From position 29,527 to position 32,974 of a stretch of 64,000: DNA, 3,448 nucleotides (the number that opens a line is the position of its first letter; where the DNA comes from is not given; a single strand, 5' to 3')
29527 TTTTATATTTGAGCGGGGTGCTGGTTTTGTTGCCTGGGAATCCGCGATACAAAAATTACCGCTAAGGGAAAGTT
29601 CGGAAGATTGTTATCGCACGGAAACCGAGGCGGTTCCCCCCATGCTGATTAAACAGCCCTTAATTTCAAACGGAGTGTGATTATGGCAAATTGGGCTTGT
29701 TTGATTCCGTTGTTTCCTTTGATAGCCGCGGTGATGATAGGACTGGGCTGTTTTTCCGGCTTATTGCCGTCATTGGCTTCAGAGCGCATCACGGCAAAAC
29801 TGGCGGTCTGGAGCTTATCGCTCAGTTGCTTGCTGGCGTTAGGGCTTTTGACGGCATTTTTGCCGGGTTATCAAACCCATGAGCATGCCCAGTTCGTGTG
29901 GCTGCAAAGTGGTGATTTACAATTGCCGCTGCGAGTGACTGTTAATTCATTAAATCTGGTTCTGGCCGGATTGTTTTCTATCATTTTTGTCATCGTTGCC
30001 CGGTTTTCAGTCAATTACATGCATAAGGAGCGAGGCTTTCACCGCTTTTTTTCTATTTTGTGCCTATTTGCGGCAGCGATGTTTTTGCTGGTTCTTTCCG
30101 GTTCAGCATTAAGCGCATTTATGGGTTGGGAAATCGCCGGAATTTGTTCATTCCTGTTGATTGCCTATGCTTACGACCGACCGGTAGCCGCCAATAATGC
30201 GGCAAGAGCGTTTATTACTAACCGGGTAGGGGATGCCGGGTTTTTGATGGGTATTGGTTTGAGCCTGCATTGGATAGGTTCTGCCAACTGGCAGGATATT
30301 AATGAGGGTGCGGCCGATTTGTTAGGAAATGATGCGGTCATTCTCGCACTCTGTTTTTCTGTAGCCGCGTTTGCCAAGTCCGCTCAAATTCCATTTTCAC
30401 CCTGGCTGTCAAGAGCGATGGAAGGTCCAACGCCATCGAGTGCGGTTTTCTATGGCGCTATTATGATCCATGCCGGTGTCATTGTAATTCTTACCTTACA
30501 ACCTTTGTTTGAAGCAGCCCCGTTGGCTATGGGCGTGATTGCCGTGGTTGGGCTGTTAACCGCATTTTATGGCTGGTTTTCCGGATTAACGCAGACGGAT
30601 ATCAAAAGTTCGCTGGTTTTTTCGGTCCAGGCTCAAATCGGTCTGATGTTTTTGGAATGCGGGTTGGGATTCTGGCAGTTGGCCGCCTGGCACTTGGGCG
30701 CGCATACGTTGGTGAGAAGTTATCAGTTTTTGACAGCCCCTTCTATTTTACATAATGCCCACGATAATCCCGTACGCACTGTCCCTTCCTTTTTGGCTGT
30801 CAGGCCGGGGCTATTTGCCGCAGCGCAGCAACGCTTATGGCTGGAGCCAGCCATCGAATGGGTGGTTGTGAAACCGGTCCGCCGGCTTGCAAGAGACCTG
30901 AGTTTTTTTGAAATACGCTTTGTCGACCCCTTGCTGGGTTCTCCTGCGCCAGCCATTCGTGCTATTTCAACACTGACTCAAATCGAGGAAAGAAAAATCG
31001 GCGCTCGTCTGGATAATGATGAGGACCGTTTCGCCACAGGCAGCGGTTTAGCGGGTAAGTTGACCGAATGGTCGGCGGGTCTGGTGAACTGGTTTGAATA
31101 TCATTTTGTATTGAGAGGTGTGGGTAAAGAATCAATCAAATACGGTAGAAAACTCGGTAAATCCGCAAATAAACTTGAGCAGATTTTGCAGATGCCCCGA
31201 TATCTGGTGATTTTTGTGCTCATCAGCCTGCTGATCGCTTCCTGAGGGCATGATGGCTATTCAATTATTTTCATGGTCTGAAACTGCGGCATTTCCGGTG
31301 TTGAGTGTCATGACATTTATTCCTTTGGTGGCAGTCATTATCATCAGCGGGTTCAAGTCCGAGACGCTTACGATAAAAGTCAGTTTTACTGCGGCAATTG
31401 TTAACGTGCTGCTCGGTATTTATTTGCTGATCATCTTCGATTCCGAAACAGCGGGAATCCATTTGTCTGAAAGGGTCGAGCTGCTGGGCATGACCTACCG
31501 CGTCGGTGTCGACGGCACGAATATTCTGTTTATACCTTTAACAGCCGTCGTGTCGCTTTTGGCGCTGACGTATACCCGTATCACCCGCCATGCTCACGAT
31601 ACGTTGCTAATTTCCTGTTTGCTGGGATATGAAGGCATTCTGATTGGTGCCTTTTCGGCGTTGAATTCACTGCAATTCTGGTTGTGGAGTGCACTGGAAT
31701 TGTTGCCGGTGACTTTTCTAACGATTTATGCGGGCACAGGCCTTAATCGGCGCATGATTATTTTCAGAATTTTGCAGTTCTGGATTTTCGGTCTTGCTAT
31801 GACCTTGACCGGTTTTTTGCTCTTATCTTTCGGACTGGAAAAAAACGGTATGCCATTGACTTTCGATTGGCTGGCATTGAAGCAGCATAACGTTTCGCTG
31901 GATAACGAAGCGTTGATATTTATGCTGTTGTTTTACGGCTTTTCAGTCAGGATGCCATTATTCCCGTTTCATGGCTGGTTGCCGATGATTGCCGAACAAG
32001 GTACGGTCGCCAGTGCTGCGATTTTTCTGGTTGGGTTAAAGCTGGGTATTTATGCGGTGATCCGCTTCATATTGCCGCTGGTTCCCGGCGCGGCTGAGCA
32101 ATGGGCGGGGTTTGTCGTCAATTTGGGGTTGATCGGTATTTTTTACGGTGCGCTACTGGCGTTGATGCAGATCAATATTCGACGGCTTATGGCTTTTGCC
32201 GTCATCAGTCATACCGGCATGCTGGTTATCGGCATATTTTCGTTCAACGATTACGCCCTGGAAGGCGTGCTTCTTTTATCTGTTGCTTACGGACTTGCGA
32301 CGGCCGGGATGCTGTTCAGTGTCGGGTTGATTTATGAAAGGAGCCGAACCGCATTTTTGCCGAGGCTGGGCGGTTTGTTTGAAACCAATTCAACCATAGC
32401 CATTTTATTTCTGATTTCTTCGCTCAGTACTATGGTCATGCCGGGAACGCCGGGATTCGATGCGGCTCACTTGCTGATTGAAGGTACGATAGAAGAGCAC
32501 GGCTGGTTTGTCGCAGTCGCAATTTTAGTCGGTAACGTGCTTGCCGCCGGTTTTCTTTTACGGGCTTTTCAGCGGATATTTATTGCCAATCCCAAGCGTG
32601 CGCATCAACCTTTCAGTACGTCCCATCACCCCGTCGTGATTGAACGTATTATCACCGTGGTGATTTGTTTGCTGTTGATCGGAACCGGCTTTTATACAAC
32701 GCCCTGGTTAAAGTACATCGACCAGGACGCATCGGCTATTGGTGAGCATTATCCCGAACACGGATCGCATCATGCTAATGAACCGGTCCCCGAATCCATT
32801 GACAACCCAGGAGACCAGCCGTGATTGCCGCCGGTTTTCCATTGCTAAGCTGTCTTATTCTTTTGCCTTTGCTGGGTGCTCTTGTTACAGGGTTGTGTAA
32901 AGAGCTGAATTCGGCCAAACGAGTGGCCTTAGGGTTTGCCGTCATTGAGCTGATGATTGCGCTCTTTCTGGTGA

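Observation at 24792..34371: Five-gene DabA cluster with four complex-I antiporter-like subunits instead of the canonical two-gene DAB pair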

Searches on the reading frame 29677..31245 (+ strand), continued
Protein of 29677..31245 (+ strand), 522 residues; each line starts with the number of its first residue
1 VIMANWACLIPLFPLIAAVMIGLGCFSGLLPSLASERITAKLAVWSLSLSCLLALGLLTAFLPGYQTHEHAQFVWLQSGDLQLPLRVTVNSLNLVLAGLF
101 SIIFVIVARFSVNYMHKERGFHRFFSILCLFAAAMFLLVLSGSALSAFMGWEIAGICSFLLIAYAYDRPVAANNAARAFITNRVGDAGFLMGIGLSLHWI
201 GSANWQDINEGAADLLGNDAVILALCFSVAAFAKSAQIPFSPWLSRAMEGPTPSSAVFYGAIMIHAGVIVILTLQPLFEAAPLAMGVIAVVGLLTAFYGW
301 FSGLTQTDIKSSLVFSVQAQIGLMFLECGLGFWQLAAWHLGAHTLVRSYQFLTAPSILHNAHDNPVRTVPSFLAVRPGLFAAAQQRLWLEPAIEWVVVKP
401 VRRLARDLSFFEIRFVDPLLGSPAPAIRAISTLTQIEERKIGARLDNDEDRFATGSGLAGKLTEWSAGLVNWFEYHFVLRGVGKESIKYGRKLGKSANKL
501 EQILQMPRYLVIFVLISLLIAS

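Call 51: predict_structure(alignment_id=A2)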
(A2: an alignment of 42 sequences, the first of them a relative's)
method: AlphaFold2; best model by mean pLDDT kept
length: 520 residues; sequences in the alignment: 42
mean_pLDDT: 62.2   pTM: 0.50
mean pLDDT of the five models: 62.2, 62.1, 61.5, 51.9, 50.6
residues with pLDDT >= 90: 34; 70-90: 172; 50-70: 133; < 50: 181
segments of 3 or more residues with pLDDT < 50: 164-166, 246-260, 350-368, 371-400, 413-469, 471-520
pLDDT, mean of each block of 10 residues (from residue 1): 82 91 79 86 93 83 60 62 73 85 85 77 88 84 68 68 52 54 64 64 70 76 79 59 48 43 75 88 88 76 59 74 91 83 60 37 46 41 39 44 49 43 33 32 30 34 43 39 41 39 40 38
secondary structure, 60 per line:
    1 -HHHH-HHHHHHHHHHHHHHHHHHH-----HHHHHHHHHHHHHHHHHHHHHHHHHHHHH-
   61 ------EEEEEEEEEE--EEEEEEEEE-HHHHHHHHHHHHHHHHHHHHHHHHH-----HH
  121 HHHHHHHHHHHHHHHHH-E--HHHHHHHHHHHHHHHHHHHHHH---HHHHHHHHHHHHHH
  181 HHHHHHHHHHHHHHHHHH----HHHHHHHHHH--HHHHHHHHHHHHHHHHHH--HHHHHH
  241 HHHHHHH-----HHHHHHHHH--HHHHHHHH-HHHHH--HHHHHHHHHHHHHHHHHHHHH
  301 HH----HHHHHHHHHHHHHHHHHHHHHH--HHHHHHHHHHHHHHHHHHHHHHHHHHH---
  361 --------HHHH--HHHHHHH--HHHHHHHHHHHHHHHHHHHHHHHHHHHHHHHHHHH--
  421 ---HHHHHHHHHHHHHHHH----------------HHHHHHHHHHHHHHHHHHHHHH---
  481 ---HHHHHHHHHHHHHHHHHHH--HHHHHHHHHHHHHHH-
elements in order: H2-5 H7-25 H31-59 E67-76 E79-87 H89-113 H119-137 H142-163 H167-198 H203-212 H215-232 H235-247 H253-261 H264-271 H273-277 H280-302 H307-328 H331-357 H369-372 H375-381 H384-418 H424-439 H456-477 H484-502 H505-519

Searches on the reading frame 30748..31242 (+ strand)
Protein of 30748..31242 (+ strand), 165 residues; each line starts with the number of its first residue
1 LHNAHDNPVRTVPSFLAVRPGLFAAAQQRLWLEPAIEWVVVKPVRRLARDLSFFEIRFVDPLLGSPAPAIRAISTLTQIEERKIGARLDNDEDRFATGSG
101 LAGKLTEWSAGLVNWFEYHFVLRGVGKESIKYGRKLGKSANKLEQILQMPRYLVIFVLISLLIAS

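Call 62: search_solved_structures(query=A4, max_evalue=10, show_alignments=4)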
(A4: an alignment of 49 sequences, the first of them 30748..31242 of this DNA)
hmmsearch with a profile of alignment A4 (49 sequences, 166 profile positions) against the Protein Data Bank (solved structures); distinct sequences matched with E-value up to 10: 4.
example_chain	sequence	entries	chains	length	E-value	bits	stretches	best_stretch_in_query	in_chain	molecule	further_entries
6hum_F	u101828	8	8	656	0.0026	20.6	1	16-67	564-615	NADH dehydrogenase subunit 5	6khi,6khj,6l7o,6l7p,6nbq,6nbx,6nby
7wff_F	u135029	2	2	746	0.11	15.3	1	20-64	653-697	NAD(P)H-quinone oxidoreductase subunit 5, chloroplastic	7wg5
2jua_A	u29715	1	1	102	0.66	12.8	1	88-149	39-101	de novo protein S836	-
6egc_A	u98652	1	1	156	3.9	10.3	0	125-155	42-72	SC_2L4HC2_23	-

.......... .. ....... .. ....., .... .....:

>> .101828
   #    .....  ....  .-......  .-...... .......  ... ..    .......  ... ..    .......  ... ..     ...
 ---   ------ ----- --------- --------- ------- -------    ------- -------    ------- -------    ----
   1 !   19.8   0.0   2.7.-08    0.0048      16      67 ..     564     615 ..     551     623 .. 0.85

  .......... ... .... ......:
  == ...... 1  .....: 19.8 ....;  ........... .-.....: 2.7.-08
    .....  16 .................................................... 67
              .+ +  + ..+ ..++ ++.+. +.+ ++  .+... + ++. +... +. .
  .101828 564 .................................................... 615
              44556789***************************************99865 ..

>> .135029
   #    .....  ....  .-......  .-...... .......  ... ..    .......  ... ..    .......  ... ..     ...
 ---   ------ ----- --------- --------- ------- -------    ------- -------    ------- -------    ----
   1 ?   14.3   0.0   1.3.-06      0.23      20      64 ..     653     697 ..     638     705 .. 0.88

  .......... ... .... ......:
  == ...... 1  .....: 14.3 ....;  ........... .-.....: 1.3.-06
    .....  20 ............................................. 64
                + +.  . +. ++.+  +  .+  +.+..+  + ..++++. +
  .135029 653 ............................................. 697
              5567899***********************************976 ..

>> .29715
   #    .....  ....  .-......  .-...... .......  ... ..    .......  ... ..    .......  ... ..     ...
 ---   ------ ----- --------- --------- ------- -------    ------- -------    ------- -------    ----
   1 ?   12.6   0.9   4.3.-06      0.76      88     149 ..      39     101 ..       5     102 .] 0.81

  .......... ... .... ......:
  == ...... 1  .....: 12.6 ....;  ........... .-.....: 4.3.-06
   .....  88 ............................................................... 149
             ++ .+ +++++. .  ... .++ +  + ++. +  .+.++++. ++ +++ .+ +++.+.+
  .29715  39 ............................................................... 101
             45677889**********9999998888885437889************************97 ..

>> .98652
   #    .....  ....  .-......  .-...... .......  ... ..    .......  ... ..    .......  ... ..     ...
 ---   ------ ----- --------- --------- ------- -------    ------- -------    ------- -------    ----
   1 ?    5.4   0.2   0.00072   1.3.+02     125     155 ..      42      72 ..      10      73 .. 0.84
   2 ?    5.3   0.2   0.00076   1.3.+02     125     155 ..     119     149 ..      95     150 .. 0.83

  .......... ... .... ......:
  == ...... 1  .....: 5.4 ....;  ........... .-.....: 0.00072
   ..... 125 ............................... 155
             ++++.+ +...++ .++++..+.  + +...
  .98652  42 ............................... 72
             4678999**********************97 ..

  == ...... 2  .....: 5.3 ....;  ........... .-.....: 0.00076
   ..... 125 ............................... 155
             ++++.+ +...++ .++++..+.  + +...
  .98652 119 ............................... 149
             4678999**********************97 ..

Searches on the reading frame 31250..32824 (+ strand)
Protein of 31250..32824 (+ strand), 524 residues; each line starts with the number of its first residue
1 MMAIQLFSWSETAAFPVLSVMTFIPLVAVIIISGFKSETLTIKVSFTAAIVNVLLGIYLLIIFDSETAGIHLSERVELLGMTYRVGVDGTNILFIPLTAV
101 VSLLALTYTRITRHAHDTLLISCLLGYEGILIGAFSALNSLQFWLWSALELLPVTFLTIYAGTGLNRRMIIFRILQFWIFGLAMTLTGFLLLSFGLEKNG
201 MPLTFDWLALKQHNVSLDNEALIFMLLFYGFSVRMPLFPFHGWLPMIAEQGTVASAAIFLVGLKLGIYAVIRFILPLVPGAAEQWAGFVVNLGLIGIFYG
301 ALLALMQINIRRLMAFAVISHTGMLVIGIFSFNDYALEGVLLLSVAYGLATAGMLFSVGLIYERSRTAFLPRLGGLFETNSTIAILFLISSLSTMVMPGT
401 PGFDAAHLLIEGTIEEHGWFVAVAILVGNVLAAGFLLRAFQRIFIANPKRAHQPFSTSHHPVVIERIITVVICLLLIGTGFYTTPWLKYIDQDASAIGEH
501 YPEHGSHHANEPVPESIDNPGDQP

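Call 3: search_protein_families(library=pfam, proteins=[window:31250-32824:+])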
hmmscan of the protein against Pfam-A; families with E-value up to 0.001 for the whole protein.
window:31250-32824:+ (524 aa): 1 family
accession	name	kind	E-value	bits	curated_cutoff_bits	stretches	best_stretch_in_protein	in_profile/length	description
PF00361.26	Proton_antipo_M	-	3e-35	122.3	21.5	1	139-431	3-293/294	NADH:quinone oxidoreductase/Mrp antiporter, TM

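Call 4: search_protein_families(library=ncbifam, proteins=[window:31250-32824:+])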
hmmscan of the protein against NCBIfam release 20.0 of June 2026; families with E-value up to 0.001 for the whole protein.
window:31250-32824:+ (524 aa): 63 families (the best 25 are shown)
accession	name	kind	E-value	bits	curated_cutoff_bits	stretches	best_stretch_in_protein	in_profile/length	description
TIGR01972.1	NDH_I_M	subfamily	1.1e-80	271.7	263.8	1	18-497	1-482/486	NADH-quinone oxidoreductase subunit M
NF004500.0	PRK05846.1-4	equivalog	3.5e-69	233.8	550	1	14-497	3-502/525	NADH-quinone oxidoreductase subunit M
NF004505.0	PRK05846.2-5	equivalog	6.9e-64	216.4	700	1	17-500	4-484/508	NADH-quinone oxidoreductase subunit M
NF004499.0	PRK05846.1-3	equivalog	2.8e-63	214.4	585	1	14-502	3-489/502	NADH-quinone oxidoreductase subunit M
NF004501.0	PRK05846.1-5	subfamily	1.6e-60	205.3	598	1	14-495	3-481/492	NADH-quinone oxidoreductase subunit M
NF009212.0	PRK12561.1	subfamily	8.6e-56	189.7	645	1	12-503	3-501/531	NAD(P)H-quinone oxidoreductase subunit 4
NF004498.0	PRK05846.1-1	equivalog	6.7e-54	183.5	614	1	75-495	71-494/509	NADH-quinone oxidoreductase subunit M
NF004506.0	PRK05846.2-6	equivalog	4.1e-51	174.8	789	1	15-447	4-441/493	NADH-quinone oxidoreductase subunit M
NF002713.0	PRK02546.1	subfamily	3.6e-48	164.3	827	1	11-483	4-484/533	NAD(P)H-quinone oxidoreductase subunit 4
NF004504.0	PRK05846.2-3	equivalog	1e-46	160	785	1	12-447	6-445/499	NADH-quinone oxidoreductase subunit M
NF005611.0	PRK07363.1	equivalog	2.7e-39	135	764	1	18-488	2-472/501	NADH-quinone oxidoreductase subunit M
NF005060.0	PRK06473.1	equivalog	6.9e-39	133.9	747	1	17-490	1-474/500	NADH-quinone oxidoreductase subunit M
NF004502.0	PRK05846.2-1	equivalog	2.4e-31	109.1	791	1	78-478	81-480/500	NADH-quinone oxidoreductase subunit M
TIGR01770.1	NDH_I_N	subfamily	9.2e-29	100.7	332.6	1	17-475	9-465/472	NADH-quinone oxidoreductase subunit NuoN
NF009306.0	PRK12663.1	equivalog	8e-26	90.9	542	1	25-495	13-479/498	Na+/H+ antiporter subunit D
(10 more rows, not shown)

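Call 28: search_solved_structures(query=window:31250-32824:+, max_evalue=1e-10)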
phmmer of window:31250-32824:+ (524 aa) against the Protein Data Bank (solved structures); distinct sequences matched with E-value up to 1e-10: 41.
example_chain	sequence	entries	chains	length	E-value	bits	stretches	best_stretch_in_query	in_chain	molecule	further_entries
8qby_M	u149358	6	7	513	1.8e-45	159.1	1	17-448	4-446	NADH dehydrogenase subunit M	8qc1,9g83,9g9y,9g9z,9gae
7p61_M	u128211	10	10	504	7.1e-42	147.2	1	79-498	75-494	NADH dehydrogenase I subunit M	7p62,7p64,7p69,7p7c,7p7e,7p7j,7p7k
3rko_M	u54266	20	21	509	8.5e-42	147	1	79-498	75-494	NADH-QUINONE OXIDOREDUCTASE SUBUNIT M | NADH dehydrogenase I subunit M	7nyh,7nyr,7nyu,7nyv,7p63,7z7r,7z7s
8e9g_M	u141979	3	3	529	2.3e-39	139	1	13-492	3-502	NADH-quinone oxidoreductase, M subunit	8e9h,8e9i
6hum_D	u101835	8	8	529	7.5e-39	137.2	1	14-484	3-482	NAD(P)H-quinone oxidoreductase chain 4 1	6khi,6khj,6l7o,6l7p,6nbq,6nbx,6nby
7aqw_M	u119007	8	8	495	1.3e-38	136.4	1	21-458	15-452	NADH-ubiquinone oxidoreductase chain 4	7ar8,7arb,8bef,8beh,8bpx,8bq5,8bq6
7a23_M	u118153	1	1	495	2.1e-38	135.7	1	21-458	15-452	Nad4m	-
7ar7_M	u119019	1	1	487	2.4e-38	135.6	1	24-458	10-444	NADH-ubiquinone oxidoreductase chain 4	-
7aqq_M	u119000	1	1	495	4.5e-38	134.7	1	21-458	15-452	NADH-ubiquinone oxidoreductase chain 4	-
8e73_4M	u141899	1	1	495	6.4e-36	127.6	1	22-450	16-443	Nad4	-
7wff_D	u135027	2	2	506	1.7e-35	126.1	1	12-482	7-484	NAD(P)H-quinone oxidoreductase chain 4, chloroplastic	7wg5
6tjv_D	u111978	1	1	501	1.1e-31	113.6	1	15-489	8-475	NADH dehydrogenase subunit 4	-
9grx_D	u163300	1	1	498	1.1e-31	113.6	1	15-447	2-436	NAD(P)H-quinone oxidoreductase chain 4, chloroplastic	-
7eu3_D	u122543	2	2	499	3.6e-31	111.9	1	15-502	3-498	NAD(P)H-quinone oxidoreductase chain 4, chloroplastic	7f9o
4he8_M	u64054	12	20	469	3.8e-31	111.8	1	48-445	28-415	NADH-quinone oxidoreductase subunit 13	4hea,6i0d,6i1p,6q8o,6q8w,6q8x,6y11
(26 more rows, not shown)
